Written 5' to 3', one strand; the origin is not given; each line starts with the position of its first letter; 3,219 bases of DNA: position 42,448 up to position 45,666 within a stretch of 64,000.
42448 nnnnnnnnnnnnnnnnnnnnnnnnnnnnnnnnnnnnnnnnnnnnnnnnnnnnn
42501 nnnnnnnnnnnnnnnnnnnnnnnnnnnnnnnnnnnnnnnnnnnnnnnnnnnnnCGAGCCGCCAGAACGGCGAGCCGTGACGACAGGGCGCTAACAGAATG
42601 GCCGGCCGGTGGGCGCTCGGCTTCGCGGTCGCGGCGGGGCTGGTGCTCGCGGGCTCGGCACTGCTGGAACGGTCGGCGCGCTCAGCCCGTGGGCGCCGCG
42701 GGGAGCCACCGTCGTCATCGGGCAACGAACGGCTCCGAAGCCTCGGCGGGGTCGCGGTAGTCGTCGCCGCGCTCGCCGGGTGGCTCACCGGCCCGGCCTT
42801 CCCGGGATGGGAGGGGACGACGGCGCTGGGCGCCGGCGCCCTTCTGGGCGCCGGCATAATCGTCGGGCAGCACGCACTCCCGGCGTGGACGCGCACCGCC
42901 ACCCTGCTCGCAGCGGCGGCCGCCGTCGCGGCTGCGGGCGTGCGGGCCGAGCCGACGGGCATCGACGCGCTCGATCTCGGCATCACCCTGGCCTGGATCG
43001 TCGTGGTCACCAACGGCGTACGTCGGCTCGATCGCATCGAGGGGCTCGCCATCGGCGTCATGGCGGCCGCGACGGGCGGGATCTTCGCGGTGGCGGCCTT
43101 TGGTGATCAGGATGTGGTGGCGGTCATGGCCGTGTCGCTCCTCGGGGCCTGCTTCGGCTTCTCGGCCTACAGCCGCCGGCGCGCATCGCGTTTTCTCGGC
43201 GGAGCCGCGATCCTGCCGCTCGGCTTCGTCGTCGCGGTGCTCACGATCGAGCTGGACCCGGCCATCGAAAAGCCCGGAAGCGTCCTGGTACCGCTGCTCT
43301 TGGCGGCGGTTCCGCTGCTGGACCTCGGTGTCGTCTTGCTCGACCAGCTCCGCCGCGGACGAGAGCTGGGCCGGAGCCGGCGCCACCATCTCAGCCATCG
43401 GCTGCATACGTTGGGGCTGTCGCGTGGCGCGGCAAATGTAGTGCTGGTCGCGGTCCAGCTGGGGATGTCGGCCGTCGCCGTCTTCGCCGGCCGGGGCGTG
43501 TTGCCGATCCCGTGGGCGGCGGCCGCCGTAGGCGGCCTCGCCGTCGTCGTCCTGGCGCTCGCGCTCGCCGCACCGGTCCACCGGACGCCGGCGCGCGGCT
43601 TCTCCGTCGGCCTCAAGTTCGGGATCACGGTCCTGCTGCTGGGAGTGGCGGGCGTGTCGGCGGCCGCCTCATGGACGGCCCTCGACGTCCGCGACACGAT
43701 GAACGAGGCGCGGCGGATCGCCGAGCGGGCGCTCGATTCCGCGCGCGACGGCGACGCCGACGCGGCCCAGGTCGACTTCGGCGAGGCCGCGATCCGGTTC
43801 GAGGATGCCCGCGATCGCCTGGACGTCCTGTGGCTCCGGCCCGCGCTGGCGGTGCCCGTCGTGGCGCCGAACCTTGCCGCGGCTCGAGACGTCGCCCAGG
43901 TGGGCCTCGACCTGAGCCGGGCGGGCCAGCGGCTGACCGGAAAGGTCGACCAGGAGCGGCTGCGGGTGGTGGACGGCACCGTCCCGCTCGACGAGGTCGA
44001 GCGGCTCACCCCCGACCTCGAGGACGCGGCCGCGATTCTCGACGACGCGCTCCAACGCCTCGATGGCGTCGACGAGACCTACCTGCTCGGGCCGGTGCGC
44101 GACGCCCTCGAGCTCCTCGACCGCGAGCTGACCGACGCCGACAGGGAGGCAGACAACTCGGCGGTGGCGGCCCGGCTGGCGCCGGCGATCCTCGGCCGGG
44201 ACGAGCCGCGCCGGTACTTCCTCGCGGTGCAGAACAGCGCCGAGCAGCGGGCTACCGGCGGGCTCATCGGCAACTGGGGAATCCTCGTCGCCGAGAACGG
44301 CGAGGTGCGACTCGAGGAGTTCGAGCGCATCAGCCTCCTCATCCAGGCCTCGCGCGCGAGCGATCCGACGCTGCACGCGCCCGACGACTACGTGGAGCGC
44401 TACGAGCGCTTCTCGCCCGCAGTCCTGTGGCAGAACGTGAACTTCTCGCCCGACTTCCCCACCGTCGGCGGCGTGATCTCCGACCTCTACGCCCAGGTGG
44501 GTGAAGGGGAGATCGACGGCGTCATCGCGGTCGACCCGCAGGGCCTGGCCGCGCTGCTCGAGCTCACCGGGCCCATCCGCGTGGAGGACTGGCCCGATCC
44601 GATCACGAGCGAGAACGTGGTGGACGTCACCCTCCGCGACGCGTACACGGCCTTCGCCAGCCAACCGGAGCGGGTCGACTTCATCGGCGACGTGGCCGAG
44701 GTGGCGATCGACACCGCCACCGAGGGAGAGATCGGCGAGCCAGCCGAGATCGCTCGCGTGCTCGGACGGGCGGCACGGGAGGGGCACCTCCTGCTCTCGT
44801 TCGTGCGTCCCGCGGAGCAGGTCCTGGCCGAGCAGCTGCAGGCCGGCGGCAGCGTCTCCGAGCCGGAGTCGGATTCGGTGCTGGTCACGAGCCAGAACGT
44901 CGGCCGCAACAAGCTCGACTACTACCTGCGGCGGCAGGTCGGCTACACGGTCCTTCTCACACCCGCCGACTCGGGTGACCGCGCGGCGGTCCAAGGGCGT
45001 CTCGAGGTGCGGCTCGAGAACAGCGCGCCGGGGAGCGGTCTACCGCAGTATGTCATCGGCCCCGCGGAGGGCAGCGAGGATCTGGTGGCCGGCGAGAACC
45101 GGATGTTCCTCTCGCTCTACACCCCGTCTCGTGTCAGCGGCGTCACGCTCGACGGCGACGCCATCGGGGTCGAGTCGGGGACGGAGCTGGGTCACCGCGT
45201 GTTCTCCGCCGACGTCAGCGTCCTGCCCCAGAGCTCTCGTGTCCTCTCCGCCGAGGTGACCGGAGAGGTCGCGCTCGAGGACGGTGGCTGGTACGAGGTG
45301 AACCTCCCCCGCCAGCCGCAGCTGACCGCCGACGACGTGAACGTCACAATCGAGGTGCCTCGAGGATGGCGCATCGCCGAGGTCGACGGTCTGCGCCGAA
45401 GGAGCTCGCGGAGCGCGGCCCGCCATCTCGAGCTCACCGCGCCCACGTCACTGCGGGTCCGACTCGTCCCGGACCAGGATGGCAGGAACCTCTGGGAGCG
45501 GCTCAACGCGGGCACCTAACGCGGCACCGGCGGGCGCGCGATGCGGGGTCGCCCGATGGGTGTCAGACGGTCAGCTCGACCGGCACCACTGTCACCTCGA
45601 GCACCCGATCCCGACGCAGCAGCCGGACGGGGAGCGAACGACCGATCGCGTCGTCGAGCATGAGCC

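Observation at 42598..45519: WecA/MraY-like membrane domain with all acidic catalytic motifs substituted, fused to DUF4012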

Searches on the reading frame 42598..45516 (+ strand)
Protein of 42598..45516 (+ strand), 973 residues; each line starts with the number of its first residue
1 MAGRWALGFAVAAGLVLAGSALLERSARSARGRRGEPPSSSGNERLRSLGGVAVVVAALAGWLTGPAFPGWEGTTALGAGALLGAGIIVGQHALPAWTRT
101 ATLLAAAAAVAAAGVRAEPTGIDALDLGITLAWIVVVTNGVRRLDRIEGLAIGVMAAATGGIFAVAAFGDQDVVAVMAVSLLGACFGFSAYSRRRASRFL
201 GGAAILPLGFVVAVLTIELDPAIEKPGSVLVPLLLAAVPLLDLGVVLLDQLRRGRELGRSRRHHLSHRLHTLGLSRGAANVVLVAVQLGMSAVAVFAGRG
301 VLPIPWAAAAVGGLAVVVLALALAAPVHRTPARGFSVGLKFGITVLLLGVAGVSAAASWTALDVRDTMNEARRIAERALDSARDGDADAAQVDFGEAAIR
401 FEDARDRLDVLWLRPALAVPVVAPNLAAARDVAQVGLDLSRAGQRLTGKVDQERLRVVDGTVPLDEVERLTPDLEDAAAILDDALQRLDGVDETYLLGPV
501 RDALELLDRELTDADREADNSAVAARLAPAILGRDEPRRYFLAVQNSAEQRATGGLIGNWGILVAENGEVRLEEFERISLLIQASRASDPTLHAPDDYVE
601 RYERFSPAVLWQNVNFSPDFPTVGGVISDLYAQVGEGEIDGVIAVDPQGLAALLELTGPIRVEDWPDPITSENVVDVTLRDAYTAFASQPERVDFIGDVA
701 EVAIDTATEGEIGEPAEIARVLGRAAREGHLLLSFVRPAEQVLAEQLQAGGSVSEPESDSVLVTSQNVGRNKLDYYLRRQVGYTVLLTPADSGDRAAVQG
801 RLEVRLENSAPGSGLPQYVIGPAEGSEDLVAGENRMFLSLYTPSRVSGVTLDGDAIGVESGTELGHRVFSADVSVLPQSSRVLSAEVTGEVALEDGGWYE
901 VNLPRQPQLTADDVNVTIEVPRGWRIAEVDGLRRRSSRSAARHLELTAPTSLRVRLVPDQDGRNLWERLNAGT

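Call 3: search_protein_families(library=pfam, proteins=[window:42598-45516:+], max_evalue=1)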
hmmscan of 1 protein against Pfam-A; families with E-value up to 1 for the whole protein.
window:42598-45516:+ (973 aa): 2 families
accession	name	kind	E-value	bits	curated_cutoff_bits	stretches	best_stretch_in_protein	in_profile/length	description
PF13196.11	DUF4012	-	3.9e-38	131.6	28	1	535-683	1-144/144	Protein of unknown function (DUF4012)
PF00953.26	Glycos_transf_4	-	6.2e-10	39.7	27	1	93-218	22-158/160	Glycosyl transferase family 4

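Call 4: search_protein_families(library=ncbifam, proteins=[window:42598-45516:+], max_evalue=1)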
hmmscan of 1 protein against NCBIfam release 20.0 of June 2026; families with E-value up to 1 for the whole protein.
window:42598-45516:+ (973 aa): 3 families
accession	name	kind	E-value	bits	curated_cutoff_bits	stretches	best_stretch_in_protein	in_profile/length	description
TIGR02380.1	ECA_wecA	exception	1.4e-09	37.6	326.05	1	128-297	133-308/346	UDP-N-acetylglucosamine--undecaprenyl-phosphate N-acetylglucosaminephosphotransferase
NF053644.1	MraY_archaea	equivalog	1.9e-06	27.4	450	1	123-219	179-277/340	pseudomurein biosynthesis MraY family phospho-N-acetylmuramoyl-pentapeptide-transferase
TIGR00445.1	mraY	equivalog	0.027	14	192.05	1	132-217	143-243/321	phospho-N-acetylmuramoyl-pentapeptide-transferase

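Call 5: search_solved_structures(query=window:42598-45516:+, max_evalue=10, show_alignments=3)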
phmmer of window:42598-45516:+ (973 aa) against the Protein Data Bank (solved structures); distinct sequences matched with E-value up to 10: 3.
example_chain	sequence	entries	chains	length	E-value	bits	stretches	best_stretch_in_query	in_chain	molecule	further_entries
8vt2_A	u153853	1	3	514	0.41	11.8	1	203-301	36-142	Prefusion of HMPV (MPV-2c)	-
5jnq_A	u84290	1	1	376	1.4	10.1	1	133-215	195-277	Phospho-N-acetylmuramoyl-pentapeptide-transferase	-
3l39_A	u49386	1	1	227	3.4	8.8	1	369-508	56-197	Putative PhoU-like phosphate regulatory protein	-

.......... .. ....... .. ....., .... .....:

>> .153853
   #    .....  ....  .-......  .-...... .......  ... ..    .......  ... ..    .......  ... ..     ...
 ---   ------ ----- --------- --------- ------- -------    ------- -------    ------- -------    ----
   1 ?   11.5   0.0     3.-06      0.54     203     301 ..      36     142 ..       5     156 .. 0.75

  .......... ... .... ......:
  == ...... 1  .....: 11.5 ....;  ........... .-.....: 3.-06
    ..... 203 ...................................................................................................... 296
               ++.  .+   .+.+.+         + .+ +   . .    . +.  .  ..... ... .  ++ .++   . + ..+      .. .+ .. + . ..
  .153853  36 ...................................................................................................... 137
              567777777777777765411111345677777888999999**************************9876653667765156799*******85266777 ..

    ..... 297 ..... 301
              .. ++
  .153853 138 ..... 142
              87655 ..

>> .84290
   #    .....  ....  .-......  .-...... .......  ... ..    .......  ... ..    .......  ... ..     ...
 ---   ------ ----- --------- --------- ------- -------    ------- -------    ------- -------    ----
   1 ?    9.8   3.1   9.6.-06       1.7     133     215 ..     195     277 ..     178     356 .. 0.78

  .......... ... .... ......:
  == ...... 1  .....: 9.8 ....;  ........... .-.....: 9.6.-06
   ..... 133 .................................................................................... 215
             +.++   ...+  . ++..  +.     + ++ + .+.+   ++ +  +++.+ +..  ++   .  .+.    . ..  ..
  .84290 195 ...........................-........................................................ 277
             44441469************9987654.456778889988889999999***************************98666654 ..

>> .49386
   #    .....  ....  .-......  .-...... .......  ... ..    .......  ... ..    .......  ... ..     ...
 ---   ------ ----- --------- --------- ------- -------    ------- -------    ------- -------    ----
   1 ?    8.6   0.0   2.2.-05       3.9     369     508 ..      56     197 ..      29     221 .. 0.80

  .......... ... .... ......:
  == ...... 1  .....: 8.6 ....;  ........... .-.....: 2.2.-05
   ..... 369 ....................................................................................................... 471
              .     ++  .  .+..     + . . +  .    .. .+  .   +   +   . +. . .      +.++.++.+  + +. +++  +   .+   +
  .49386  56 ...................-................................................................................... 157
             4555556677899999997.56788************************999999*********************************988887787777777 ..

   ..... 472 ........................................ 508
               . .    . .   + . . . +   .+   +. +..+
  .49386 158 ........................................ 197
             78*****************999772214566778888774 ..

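Call 6: find_homologous_proteins(query=window:42598-45516:+, max_evalue=0.00001)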
Query window:42598-45516:+ (973 aa): 27 proteins with E <= 0.00001 among 8000 candidates.
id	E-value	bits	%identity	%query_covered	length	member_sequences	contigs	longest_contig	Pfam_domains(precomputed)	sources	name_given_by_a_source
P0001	0.0e+0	2080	100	100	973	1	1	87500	PF00953.27,PF13196.12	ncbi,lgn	ncbi:MAG: DUF4012 domain-containing protein [Acidimicrobiia bacterium]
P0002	3.4e-273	927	50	100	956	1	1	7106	PF00953.27,PF13196.12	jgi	jgi:UDP-N-acetylmuramyl pentapeptide phosphotransferase/UDP-N-acetylglucosamine-1-phosphate transfer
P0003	4.0e-272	924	52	92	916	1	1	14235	PF00953.27,PF13196.12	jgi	jgi:UDP-N-acetylmuramyl pentapeptide phosphotransferase/UDP-N-acetylglucosamine-1-phosphate transfer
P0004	1.5e-238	813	49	95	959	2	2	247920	PF00953.27,PF13196.12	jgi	jgi:UDP-N-acetylmuramyl pentapeptide phosphotransferase/UDP-N-acetylglucosamine-1-phosphate transfer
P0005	3.1e-218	745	45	99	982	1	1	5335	PF00953.27,PF13196.12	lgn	-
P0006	4.4e-213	728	47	88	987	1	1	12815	PF00953.27,PF13196.12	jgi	jgi:UDP-N-acetylmuramyl pentapeptide phosphotransferase/UDP-N-acetylglucosamine-1-phosphate transfer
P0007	2.0e-207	710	44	100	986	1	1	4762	PF00953.27,PF13196.12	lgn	-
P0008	3.5e-203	696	42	100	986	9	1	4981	PF00953.27,PF13196.12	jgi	-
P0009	1.6e-197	677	45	88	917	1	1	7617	PF00953.27,PF13196.12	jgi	jgi:UDP-N-acetylmuramyl pentapeptide phosphotransferase/UDP-N-acetylglucosamine-1-phosphate transfer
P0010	7.8e-196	671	43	88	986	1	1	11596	PF00953.27,PF13196.12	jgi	jgi:UDP-N-acetylmuramyl pentapeptide phosphotransferase/UDP-N-acetylglucosamine-1-phosphate transfer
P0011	8.8e-195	668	42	92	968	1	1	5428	PF00953.27,PF13196.12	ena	-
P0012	1.1e-141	492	38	100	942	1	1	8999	PF00953.27,PF13196.12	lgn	-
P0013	8.5e-96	340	34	87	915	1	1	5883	PF13196.12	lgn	-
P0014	6.5e-95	337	38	57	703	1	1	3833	PF13196.12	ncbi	ncbi:MAG: DUF4012 domain-containing protein, partial [Acidimicrobiales bacterium]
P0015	2.3e-77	279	34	60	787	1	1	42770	PF13196.12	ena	-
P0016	2.4e-61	226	34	53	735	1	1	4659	PF13196.12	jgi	-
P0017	2.2e-59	220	31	59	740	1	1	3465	PF13196.12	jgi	jgi:hypothetical protein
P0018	2.2e-40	157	31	52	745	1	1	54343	PF13196.12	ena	-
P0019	1.9e-18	84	40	17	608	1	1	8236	PF00953.27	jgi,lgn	jgi:UDP-GlcNAc:undecaprenyl-phosphate GlcNAc-1-phosphate transferase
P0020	8.9e-14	69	31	27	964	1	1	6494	PF13727.13,PF04321.24,PF02719.22,PF01073.26,PF00953.27,PF03435.25,PF01370.28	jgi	jgi:UDP-GlcNAc:undecaprenyl-phosphate GlcNAc-1-phosphate transferase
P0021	6.8e-12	63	35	15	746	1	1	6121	PF00953.27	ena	-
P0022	1.3e-10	58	30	27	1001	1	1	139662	PF00953.27,PF13428.13,PF07719.24,PF04932.21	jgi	jgi:UDP-GlcNAc:undecaprenyl-phosphate GlcNAc-1-phosphate transferase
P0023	1.9e-10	58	34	18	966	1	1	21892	PF00953.27,PF04932.21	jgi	jgi:UDP-GlcNAc:undecaprenyl-phosphate GlcNAc-1-phosphate transferase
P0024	1.7e-9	55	30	26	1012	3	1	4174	PF00953.27,PF04932.21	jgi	jgi:UDP-GlcNAc:undecaprenyl-phosphate GlcNAc-1-phosphate transferase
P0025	1.1e-7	49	34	21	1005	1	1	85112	PF00534.27,PF00953.27,PF13524.13,PF13439.13,PF13692.13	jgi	jgi:UDP-N-acetylmuramyl pentapeptide phosphotransferase/UDP-N-acetylglucosamine-1-phosphate transfer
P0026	2.9e-7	47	32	26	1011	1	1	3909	PF00953.27,PF04932.21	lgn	-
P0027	3.1e-6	44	32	20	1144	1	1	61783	PF00953.27,PF04932.21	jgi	jgi:UDP-GlcNAc:undecaprenyl-phosphate/decaprenyl-phosphate GlcNAc-1-phosphate transferase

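Call 11: find_encoding_contigs(protein=P0001, flank=10000, max_places=2)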
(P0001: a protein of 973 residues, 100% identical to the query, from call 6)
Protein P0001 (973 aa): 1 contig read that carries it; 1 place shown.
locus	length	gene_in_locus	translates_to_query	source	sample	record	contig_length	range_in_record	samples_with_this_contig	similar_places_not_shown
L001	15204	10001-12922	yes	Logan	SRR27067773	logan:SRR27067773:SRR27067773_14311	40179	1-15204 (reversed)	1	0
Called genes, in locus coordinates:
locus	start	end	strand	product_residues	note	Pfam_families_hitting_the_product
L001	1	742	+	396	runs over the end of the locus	PF20706:GT4-conflict, PF00534:Glycos_transf_1, PF13692:Glyco_trans_1_4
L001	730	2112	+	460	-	PF04932:Wzy_C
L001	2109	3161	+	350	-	PF13439:Glyco_transf_4 (weak), PF00534:Glycos_transf_1, PF13692:Glyco_trans_1_4, PF13524:Glyco_trans_1_2, PF20706:GT4-conflict (weak)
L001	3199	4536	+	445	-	PF00501:AMP-binding, PF27533:CapK_C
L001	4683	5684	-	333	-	PF13641:Glyco_tranf_2_3, PF00535:Glycos_transf_2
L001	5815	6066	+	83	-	-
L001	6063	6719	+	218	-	PF05711:TylF, PF13578:Methyltransf_24 (weak)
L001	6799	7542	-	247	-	PF13489:Methyltransf_23, PF13847:Methyltransf_31 (weak), PF08242:Methyltransf_12, PF08241:Methyltransf_11, PF13649:Methyltransf_25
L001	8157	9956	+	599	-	PF02706:Wzz (weak), PF13807:GNVR (faint), PF01656:CbiA (weak), PF13614:AAA_31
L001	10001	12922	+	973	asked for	PF00953:Glycos_transf_4, PF13196:DUF4012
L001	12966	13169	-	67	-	PF13180:PDZ_2, PF17820:PDZ_6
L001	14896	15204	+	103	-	?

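Call 12: find_encoding_contigs(protein=P0004, flank=10000, max_places=2)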
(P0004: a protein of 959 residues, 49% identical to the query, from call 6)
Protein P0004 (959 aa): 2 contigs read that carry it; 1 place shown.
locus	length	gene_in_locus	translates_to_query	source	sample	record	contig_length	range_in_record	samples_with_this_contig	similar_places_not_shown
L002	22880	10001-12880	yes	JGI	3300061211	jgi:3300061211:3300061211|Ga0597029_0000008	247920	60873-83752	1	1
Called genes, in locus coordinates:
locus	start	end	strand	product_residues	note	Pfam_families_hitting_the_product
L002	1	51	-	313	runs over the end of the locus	PF07136:DUF1385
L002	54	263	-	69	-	PF01197:Ribosomal_L31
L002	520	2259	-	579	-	PF07498:Rho_N (weak), PF07497:Rho_RNA_bind, PF00006:ATP-synt_ab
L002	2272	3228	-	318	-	PF13671:AAA_33 (faint)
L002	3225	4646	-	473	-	PF27272:CpgS_N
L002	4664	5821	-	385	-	PF01676:Metalloenzyme, PF10143:PhosphMutase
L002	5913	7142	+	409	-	PF07995:GSDH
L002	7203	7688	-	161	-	PF01844:HNH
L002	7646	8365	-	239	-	PF02720:DUF222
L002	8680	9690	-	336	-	PF04321:RmlD_sub_bind (weak), PF01073:3Beta_HSD, PF01370:Epimerase, PF13460:NAD_binding_10 (weak), PF16363:GDP_Man_Dehyd, PF07993:NAD_binding_4 (weak)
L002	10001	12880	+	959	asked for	PF00953:Glycos_transf_4, PF13196:DUF4012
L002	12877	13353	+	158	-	-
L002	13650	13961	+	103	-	-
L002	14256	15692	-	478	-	-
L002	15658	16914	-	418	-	PF13439:Glyco_transf_4, PF13579:Glyco_trans_4_4, PF00534:Glycos_transf_1 (weak), PF13692:Glyco_trans_1_4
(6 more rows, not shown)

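Call 13: find_encoding_contigs(protein=P0012, flank=10000, max_places=2)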
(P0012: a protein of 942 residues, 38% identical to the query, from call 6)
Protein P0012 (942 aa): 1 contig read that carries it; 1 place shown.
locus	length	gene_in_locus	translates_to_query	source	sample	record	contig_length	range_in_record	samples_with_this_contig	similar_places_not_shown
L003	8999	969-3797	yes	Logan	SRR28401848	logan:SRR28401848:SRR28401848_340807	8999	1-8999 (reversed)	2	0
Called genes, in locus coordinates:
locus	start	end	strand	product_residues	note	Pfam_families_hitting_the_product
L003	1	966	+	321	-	?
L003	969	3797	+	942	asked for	PF00953:Glycos_transf_4, PF13196:DUF4012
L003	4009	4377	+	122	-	-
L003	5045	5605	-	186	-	-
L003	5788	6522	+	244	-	-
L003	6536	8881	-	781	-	PF13196:DUF4012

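Call 39: search_protein_representatives(alignment_id=A1)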
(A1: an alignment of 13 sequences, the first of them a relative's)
Query: 13 sequences, 970 profile positions. Proteins with E-value up to 0.001 (for the whole library): 45536; up to 1e-10: 31733; up to 1e-30: 9741. The best 150 are listed.
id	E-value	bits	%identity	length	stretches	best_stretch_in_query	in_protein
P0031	0.0e+00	1384.4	-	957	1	2-969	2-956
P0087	0.0e+00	1246.5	-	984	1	2-967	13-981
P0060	0.0e+00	1190.8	-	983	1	3-969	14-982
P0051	0.0e+00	1164.1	-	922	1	52-969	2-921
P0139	0.0e+00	1123.7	-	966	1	1-969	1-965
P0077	0.0e+00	1103.1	-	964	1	1-969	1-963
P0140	0.0e+00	1093.5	-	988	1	4-969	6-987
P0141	0.0e+00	1092.9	-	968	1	4-969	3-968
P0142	0.0e+00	1081.9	-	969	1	2-967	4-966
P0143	0.0e+00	1058.5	-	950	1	4-957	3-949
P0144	0.0e+00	1057.1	-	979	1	3-966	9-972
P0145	0.0e+00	1039.7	-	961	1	1-964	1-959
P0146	0.0e+00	1038.9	-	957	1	1-958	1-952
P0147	0.0e+00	1024.0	-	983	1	2-968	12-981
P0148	0.0e+00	1020.2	-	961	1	4-969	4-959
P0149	0.0e+00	1017.6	-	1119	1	1-960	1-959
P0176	1.5e-231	787.7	-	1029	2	356-957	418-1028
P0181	2.7e-226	770.3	-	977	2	307-969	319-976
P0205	3.0e-195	667.5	-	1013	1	6-957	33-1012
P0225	4.0e-170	584.4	-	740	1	279-927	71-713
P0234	7.2e-167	573.6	-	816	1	281-950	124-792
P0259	2.5e-158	545.3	-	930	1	337-918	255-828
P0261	7.0e-158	543.8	-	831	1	315-935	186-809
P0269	1.1e-156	539.9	-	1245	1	345-955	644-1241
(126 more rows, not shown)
